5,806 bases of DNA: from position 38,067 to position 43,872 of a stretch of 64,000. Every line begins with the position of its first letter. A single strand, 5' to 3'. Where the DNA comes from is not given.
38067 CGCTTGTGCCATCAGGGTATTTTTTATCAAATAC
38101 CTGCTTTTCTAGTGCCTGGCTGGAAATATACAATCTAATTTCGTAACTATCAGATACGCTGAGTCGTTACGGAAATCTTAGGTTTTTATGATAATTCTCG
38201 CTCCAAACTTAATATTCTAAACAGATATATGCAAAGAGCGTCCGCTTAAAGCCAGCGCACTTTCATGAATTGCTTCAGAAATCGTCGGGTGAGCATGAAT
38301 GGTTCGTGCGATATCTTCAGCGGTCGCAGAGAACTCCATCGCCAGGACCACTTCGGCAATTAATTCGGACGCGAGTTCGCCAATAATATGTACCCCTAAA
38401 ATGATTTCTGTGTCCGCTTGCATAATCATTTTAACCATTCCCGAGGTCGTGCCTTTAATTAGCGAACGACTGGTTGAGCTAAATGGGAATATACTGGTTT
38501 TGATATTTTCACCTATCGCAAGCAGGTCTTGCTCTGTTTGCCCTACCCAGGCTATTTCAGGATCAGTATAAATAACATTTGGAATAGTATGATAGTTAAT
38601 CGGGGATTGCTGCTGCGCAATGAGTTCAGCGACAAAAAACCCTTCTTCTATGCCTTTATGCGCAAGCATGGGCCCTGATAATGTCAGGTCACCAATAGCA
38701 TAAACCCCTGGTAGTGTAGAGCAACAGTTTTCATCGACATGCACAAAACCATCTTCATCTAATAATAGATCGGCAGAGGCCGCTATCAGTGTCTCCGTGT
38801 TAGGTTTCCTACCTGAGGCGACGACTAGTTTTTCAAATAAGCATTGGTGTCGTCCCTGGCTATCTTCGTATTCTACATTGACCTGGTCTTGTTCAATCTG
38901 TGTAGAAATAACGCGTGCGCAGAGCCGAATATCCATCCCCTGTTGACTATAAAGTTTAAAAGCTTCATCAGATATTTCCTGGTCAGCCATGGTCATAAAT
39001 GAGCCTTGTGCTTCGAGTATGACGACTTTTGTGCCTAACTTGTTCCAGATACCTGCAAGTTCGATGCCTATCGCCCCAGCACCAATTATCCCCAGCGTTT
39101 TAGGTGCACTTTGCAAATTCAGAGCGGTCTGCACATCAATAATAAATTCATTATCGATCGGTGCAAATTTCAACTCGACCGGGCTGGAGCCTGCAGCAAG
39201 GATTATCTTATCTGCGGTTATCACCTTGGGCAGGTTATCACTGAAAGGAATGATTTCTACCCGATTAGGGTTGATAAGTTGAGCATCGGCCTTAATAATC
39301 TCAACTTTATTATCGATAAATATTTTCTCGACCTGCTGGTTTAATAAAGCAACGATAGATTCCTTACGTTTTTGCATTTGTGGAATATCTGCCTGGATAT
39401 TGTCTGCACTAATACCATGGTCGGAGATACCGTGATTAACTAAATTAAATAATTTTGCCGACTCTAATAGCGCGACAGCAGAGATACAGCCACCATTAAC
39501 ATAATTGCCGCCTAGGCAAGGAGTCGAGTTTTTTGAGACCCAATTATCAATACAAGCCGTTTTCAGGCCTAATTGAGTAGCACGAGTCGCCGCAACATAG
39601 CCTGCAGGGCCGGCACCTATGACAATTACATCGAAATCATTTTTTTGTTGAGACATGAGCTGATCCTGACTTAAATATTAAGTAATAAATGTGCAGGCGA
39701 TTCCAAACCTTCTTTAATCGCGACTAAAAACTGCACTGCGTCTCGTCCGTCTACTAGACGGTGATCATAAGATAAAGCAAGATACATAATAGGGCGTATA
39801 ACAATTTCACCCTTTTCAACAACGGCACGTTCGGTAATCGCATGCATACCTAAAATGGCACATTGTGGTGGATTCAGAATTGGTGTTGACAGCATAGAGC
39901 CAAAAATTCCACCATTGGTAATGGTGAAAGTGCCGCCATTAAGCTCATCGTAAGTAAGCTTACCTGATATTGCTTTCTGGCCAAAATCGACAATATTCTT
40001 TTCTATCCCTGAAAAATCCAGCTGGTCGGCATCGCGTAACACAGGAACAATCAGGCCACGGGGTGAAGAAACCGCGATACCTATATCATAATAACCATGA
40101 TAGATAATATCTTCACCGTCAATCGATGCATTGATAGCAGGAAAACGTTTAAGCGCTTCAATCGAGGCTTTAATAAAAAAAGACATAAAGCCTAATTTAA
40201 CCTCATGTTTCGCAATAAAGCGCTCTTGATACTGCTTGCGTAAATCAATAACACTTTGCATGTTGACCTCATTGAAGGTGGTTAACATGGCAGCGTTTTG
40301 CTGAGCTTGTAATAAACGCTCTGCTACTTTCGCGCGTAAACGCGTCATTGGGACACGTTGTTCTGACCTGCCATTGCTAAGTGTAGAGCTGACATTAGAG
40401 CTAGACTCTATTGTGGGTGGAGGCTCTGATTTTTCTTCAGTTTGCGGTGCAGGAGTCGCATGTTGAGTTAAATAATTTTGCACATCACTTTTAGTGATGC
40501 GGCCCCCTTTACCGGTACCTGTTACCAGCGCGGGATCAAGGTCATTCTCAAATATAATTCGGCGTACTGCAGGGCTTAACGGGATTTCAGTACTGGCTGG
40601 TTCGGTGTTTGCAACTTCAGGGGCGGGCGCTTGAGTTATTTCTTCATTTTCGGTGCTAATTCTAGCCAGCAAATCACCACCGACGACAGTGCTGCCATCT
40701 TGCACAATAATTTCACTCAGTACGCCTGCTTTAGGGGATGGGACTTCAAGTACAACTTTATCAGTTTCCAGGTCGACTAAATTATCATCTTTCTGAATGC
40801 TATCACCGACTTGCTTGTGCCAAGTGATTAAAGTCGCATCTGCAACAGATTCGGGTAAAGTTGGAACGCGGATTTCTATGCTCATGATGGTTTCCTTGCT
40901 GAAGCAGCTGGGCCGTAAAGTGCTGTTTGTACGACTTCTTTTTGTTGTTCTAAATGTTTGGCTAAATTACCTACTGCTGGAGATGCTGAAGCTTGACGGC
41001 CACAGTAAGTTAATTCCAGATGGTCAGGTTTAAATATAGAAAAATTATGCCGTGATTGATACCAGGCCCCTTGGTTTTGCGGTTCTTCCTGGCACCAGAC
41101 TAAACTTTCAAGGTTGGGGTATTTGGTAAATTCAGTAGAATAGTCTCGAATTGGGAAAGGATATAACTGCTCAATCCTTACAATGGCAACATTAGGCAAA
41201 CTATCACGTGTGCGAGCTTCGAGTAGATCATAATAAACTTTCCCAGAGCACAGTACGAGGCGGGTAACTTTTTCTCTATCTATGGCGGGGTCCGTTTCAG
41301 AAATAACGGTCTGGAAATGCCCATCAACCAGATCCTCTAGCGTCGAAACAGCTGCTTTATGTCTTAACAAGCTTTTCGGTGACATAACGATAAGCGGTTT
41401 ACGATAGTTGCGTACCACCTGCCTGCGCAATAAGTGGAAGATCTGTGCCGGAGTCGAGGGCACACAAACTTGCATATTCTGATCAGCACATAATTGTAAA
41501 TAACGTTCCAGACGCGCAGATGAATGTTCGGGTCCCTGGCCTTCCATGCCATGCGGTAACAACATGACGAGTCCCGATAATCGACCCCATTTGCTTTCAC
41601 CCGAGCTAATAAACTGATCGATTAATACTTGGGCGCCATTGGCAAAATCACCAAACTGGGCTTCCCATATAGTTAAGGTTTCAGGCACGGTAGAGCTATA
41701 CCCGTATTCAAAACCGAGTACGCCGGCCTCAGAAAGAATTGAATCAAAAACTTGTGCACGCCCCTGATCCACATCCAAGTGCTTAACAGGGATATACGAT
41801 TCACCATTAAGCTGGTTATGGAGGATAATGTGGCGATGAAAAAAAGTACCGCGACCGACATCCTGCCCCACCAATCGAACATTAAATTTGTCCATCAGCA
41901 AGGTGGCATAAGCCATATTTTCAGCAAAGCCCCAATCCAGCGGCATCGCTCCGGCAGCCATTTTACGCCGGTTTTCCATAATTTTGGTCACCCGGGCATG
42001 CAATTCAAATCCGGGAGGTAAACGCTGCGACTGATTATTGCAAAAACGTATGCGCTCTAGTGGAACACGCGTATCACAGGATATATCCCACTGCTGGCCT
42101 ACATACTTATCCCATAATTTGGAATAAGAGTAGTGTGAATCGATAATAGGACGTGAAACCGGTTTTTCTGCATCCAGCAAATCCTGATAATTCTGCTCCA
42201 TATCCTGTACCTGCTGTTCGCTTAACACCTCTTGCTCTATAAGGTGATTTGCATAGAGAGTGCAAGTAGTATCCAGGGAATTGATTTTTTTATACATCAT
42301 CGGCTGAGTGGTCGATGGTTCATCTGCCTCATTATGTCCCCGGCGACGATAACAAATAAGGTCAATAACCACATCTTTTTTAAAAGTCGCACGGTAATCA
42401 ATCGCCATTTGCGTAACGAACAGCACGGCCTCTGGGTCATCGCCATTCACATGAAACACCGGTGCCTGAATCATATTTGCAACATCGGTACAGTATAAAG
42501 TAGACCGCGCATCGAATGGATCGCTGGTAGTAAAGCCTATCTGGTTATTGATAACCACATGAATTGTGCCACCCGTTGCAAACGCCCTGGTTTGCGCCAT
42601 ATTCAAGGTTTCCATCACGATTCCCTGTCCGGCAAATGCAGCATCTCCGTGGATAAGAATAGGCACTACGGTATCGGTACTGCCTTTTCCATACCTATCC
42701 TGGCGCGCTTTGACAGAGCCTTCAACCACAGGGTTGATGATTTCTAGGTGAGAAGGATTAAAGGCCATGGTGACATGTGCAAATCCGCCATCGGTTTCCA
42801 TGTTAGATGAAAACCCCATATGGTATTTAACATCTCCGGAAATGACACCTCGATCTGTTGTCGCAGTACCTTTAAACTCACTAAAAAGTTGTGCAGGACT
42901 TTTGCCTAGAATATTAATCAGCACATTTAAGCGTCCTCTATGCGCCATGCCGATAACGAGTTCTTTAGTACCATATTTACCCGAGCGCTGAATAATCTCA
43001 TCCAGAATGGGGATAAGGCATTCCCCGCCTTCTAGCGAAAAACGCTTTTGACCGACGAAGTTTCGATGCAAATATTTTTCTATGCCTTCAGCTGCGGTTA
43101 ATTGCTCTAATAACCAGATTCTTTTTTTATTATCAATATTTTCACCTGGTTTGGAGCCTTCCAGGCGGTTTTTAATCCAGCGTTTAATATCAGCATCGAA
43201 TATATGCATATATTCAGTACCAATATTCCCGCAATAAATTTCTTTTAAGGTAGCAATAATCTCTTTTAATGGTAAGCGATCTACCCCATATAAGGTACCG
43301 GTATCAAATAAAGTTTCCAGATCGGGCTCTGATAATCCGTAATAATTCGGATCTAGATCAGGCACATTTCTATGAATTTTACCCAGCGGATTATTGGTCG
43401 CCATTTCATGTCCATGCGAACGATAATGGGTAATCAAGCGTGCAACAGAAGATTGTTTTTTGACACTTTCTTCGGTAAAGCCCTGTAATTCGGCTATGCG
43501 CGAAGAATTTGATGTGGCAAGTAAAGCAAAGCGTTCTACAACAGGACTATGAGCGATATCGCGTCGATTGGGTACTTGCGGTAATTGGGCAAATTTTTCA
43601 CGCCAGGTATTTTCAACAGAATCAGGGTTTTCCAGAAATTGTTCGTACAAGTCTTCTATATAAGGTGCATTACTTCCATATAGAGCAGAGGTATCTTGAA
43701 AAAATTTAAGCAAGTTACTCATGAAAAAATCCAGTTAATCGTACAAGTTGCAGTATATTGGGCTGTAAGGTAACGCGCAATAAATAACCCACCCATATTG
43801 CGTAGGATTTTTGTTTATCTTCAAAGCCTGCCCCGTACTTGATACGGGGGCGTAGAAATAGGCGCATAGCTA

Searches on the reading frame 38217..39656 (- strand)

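Call 8: search_protein_families(library=pfam, proteins=[window:38217-39656:-], max_evalue=0.01)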
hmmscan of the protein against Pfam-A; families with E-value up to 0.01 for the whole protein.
window:38217-39656:- (479 aa): 16 families
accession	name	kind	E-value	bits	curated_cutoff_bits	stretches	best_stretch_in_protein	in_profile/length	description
PF07992.20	Pyr_redox_2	-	1.1e-55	189.5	26.1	1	8-339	1-291/291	Pyridine nucleotide-disulphide oxidoreductase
PF02852.28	Pyr_redox_dim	-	3.9e-36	124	25.3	1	358-466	1-109/110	Pyridine nucleotide-disulphide oxidoreductase, dimerisation domain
PF00070.33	Pyr_redox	-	1.5e-15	57.9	22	1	189-263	3-79/82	Pyridine nucleotide-disulphide oxidoreductase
PF13738.12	Pyr_redox_3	-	1.9e-11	44.2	30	1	236-322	221-305/305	Pyridine nucleotide-disulphide oxidoreductase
PF01134.28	GIDA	-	1.4e-09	37.9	22.1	1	9-157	1-150/391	Glucose inhibited division protein A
PF12831.13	FAD_oxidored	-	1.4e-07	31.7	27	1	9-80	1-63/416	FAD dependent oxidoreductase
PF02826.25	2-Hacid_dh_C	-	5.2e-07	29.7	25.1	1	182-219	33-70/178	D-isomer specific 2-hydroxyacid dehydrogenase, NAD binding domain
PF03486.20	HI0933_like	-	5.6e-07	29.7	50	1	9-38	2-31/244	HI0933-like protein Rossmann domain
PF00890.30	FAD_binding_2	-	5.8e-07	29.5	20.4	1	9-44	1-36/414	FAD binding domain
PF01494.25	FAD_binding_3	-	2e-06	27.7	22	1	8-46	2-40/349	FAD binding domain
PF05834.18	Lycopene_cycl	-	2.7e-06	27.1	23.4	1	9-156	1-140/380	Lycopene cyclase protein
PF01946.23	Thi4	-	7.4e-06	25.8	26.2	1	7-52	17-63/235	Thi4 family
PF01262.27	AlaDh_PNT_C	-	8.2e-06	25.8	23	0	9-38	30-59/214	Alanine dehydrogenase/PNT, C-terminal domain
PF13450.12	NAD_binding_8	-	6.8e-05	23.5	21.9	0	12-37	1-26/68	NAD(P)-binding Rossmann-like domain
PF02737.24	3HCDH_N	-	0.0012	19.3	22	1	188-242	2-56/180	3-hydroxyacyl-CoA dehydrogenase, NAD binding domain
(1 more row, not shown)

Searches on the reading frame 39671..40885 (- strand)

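Call 8: search_protein_families(library=pfam, proteins=[window:39671-40885:-], max_evalue=0.01)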
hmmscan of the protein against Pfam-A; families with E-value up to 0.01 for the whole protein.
window:39671-40885:- (404 aa): 4 families
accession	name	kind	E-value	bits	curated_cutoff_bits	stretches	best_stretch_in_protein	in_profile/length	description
PF00198.28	2-oxoacid_dh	-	1.8e-83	280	23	1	174-402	3-232/232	2-oxoacid dehydrogenases acyltransferase (catalytic domain)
PF00364.28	Biotin_lipoyl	-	3.8e-19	68.7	22.1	1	4-76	2-73/73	Biotin-requiring enzyme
PF02817.22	E3_binding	-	5.4e-13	49.4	23.7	1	102-136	2-36/36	e3 binding domain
PF13533.13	Biotin_lipoyl_2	-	0.0079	16.5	29.8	0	48-76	3-31/32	Biotin-lipoyl like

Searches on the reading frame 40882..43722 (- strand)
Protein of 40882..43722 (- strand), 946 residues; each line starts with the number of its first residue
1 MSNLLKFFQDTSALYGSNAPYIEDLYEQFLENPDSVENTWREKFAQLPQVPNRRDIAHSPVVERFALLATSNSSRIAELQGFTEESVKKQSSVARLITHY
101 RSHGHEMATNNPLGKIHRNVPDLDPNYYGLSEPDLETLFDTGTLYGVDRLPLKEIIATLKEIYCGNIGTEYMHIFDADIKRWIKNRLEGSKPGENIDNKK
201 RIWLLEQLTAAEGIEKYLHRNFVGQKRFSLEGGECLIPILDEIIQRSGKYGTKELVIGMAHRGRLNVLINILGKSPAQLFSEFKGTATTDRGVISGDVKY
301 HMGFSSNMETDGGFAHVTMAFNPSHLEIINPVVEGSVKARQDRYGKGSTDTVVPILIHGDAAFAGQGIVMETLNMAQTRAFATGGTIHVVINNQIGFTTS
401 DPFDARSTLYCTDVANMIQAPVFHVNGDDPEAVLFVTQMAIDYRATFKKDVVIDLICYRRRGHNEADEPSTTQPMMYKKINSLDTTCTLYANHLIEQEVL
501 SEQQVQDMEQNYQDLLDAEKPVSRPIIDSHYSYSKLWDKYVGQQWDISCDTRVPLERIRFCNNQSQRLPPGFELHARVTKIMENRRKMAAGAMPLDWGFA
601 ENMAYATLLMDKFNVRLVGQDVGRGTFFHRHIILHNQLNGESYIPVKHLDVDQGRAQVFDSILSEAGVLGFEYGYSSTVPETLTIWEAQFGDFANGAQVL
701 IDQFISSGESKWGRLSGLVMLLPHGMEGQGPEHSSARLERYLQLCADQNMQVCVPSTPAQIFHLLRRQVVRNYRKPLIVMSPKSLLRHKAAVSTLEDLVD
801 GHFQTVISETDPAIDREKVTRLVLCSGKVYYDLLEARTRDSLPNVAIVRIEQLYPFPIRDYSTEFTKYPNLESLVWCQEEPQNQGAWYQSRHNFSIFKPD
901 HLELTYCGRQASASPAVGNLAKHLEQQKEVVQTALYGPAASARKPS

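Call 8: search_protein_families(library=pfam, proteins=[window:40882-43722:-], max_evalue=0.01)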
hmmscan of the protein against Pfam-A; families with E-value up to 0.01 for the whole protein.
window:40882-43722:- (946 aa): 4 families
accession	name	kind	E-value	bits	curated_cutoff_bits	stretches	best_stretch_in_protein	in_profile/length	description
PF00676.26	E1_dh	-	2.9e-51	174.6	22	1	214-515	9-283/300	Dehydrogenase E1 component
PF16870.10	OxoGdeHyase_C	-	1e-49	168.6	27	1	792-935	1-151/151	2-oxoglutarate dehydrogenase C-terminal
PF02779.29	Transket_pyr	-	1.5e-49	168.4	27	1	595-787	3-173/174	Transketolase, pyrimidine binding domain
PF16078.10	2-oxogl_dehyd_N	-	1.8e-15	56.6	27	1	11-49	1-39/41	2-oxoglutarate dehydrogenase N-terminus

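Call 78: find_homologous_proteins(query=window:40882-43722:-, max_evalue=1e-200)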
Query window:40882-43722:- (946 aa): 7864 proteins with E <= 1e-200 among 8000 candidates; the best 120 are listed.
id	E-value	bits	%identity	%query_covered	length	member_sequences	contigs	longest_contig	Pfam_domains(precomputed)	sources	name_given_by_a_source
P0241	0.0e+0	1984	89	100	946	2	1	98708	PF16870.11,PF16078.11,PF00676.26,PF02779.30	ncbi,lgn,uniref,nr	ncbi:2-oxoglutarate dehydrogenase E1 component [Bathymodiolus japonicus methanotrophic gill symbiont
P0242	0.0e+0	1965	88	100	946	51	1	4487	PF16870.11,PF16078.11,PF00676.26,PF02779.30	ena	-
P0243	0.0e+0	1951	88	100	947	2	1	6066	PF16870.11,PF16078.11,PF00676.26,PF02779.30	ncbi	-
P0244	0.0e+0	1906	86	99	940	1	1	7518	PF16870.11,PF16078.11,PF00676.26,PF02779.30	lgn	-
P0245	0.0e+0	1904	86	99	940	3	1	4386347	PF16870.11,PF16078.11,PF00676.26,PF02779.30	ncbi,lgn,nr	ncbi:MAG: 2-oxoglutarate dehydrogenase E1 component [Methyloprofundus sp.]|nr:MAG: 2-oxoglutarate de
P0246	0.0e+0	1895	86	100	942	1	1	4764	PF16870.11,PF16078.11,PF00676.26,PF02779.30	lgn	-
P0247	0.0e+0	1892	85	99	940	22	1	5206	PF16870.11,PF16078.11,PF00676.26,PF02779.30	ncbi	-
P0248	0.0e+0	1877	85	99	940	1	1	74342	PF16870.11,PF16078.11,PF00676.26,PF02779.30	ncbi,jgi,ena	-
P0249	0.0e+0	1877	84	100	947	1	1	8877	PF16870.11,PF16078.11,PF00676.26,PF02779.30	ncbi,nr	ncbi:MAG: 2-oxoglutarate dehydrogenase E1 component [Methyloprofundus sp.]|nr:2-oxoglutarate dehydro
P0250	0.0e+0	1874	85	99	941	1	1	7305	PF16870.11,PF16078.11,PF00676.26,PF02779.30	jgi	jgi:2-oxoglutarate dehydrogenase E1 component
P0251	0.0e+0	1872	85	99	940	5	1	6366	PF16870.11,PF16078.11,PF00676.26,PF02779.30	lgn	-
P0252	0.0e+0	1871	84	99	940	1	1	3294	PF16870.11,PF16078.11,PF00676.26,PF02779.30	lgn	-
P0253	0.0e+0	1867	84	99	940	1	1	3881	PF16870.11,PF16078.11,PF00676.26,PF02779.30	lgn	-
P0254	0.0e+0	1866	84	99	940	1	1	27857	PF16870.11,PF16078.11,PF00676.26,PF02779.30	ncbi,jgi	-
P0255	0.0e+0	1862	84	99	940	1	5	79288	PF16870.11,PF16078.11,PF00676.26,PF02779.30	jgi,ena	-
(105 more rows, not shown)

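Call 79: list_cluster_members(proteins=[window:40882-43722:-, window:45859-49473:+, window:49745-50752:-, window:58243-58734:-])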
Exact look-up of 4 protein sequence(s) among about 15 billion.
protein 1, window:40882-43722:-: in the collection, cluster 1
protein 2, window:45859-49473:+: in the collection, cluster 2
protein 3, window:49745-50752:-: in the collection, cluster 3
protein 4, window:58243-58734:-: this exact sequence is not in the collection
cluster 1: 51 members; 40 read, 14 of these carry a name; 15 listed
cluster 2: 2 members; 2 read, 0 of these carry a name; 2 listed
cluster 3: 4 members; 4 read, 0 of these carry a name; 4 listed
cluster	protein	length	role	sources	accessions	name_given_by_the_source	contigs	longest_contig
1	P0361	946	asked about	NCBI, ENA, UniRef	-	-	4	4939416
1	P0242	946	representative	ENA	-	-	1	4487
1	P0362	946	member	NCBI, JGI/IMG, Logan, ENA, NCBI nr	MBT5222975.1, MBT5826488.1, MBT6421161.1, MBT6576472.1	MAG: 2-oxoglutarate dehydrogenase E1 component [Gammaproteobacteria bacterium] | 2-oxoglutarate dehydrogenase E1 component | 2-oxoglutarate dehydrogenase E1 component [Gammaproteobacteria bacterium]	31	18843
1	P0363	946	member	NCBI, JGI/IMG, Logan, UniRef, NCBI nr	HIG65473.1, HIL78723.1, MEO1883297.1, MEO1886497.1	MAG TPA: 2-oxoglutarate dehydrogenase E1 component [Methyloprofundus sp.] | 2-oxoglutarate dehydrogenase E1 component n=1 Tax=Methyloprofundus sp. TaxID=2020875 ... | 2-oxoglutarate dehydrogenase E1 component [Methyloprofundus sp.]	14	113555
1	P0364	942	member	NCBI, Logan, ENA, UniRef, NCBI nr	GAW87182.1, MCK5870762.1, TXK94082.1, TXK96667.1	2-oxoglutarate dehydrogenase E1 component [Bathymodiolus platifrons methanotrophic gill ... | 2-oxoglutarate dehydrogenase E1 component n=1 Tax=Bathymodiolus platifrons methanotrophic ...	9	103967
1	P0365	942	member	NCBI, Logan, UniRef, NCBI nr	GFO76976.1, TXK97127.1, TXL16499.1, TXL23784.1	2-oxoglutarate dehydrogenase E1 component [Bathymodiolus platifrons methanotrophic gill ... | 2-oxoglutarate dehydrogenase E1 component n=1 Tax=Bathymodiolus platifrons methanotrophic ...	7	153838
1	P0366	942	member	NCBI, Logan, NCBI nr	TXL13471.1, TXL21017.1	2-oxoglutarate dehydrogenase E1 component [Methylococcaceae bacterium HT4]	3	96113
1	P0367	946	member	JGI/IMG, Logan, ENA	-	2-oxoglutarate dehydrogenase E1 component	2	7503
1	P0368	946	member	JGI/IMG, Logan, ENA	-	2-oxoglutarate dehydrogenase E1 component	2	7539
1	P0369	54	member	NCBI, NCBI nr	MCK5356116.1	MAG: hypothetical protein KAJ63_13440, partial [Methyloprofundus sp.] | hypothetical protein [Methyloprofundus sp.]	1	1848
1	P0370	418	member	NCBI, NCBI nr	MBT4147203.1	MAG: 2-oxoglutarate dehydrogenase E1 component, partial [Gammaproteobacteria bacterium] | 2-oxoglutarate dehydrogenase E1 component [Gammaproteobacteria bacterium]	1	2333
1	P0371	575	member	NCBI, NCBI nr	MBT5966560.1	MAG: 2-oxoglutarate dehydrogenase E1 component, partial [Gammaproteobacteria bacterium] | 2-oxoglutarate dehydrogenase E1 component [Gammaproteobacteria bacterium]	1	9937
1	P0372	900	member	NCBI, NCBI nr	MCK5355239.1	MAG: 2-oxoglutarate dehydrogenase E1 component, partial [Methyloprofundus sp.] | 2-oxoglutarate dehydrogenase E1 component [Methyloprofundus sp.]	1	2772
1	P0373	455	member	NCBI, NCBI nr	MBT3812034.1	MAG: 2-oxoglutarate dehydrogenase E1 component, partial [Gammaproteobacteria bacterium] | 2-oxoglutarate dehydrogenase E1 component [Gammaproteobacteria bacterium]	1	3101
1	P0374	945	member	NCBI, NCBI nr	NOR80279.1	MAG: 2-oxoglutarate dehydrogenase E1 component [Methyloprofundus sp.] | 2-oxoglutarate dehydrogenase E1 component [Methyloprofundus sp.]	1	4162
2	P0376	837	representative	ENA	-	-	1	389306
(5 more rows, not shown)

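Call 80: find_encoding_contigs(protein=P0376, flank=10000, max_places=4)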
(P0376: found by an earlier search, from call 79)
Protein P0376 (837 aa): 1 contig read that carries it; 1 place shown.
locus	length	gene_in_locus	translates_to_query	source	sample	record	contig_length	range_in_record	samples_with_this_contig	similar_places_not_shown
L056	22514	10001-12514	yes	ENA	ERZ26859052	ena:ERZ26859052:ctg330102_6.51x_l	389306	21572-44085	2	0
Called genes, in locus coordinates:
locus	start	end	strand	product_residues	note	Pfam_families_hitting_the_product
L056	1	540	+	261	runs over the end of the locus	PF03819:MazG, PF01503:PRA-PH (weak), PF03819:MazG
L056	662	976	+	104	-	PF06865:Ppnp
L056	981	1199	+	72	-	PF04102:SlyX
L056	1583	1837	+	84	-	PF07308:DUF1456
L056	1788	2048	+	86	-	PF07308:DUF1456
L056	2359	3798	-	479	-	PF00890:FAD_binding_2 (weak), PF01134:GIDA, PF01262:AlaDh_PNT_C (faint), PF01494:FAD_binding_3 (faint), PF07992:Pyr_redox_2, PF12831:FAD_oxidored (weak), PF00070:Pyr_redox, PF02852:Pyr_redox_dim, +5 more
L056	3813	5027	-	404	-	PF00364:Biotin_lipoyl, PF02817:E3_binding, PF00198:2-oxoacid_dh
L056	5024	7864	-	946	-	PF16078:2-oxogl_dehyd_N, PF00676:E1_dh, PF02779:Transket_pyr, PF16870:OxoGdeHyase_C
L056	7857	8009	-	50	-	-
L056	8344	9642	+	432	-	PF13701:DDE_Tnp_1_4, PF13808:DDE_Tnp_1_assoc (weak), PF01609:DDE_Tnp_1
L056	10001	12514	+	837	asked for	PF05378:Hydant_A_N, PF01968:Hydantoinase_A, PF19278:Hydant_A_C (weak), PF02538:Hydantoinase_B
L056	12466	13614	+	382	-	PF02538:Hydantoinase_B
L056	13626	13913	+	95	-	PF11736:DUF3299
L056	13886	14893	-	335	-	PF02492:cobW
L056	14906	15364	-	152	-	PF01502:PRA-CH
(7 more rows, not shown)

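Call 88: find_encoding_contigs(protein=P0374, flank=3000, max_places=3)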
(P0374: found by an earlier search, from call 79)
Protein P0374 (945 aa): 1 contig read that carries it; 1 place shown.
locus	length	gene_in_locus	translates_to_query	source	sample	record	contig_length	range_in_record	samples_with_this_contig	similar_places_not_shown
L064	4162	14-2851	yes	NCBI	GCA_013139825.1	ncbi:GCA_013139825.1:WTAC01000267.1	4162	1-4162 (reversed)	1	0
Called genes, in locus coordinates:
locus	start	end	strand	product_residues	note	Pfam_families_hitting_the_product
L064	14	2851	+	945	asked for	PF16078:2-oxogl_dehyd_N, PF00676:E1_dh, PF02779:Transket_pyr, PF16870:OxoGdeHyase_C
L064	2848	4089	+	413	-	PF00364:Biotin_lipoyl, PF02817:E3_binding, PF00198:2-oxoacid_dh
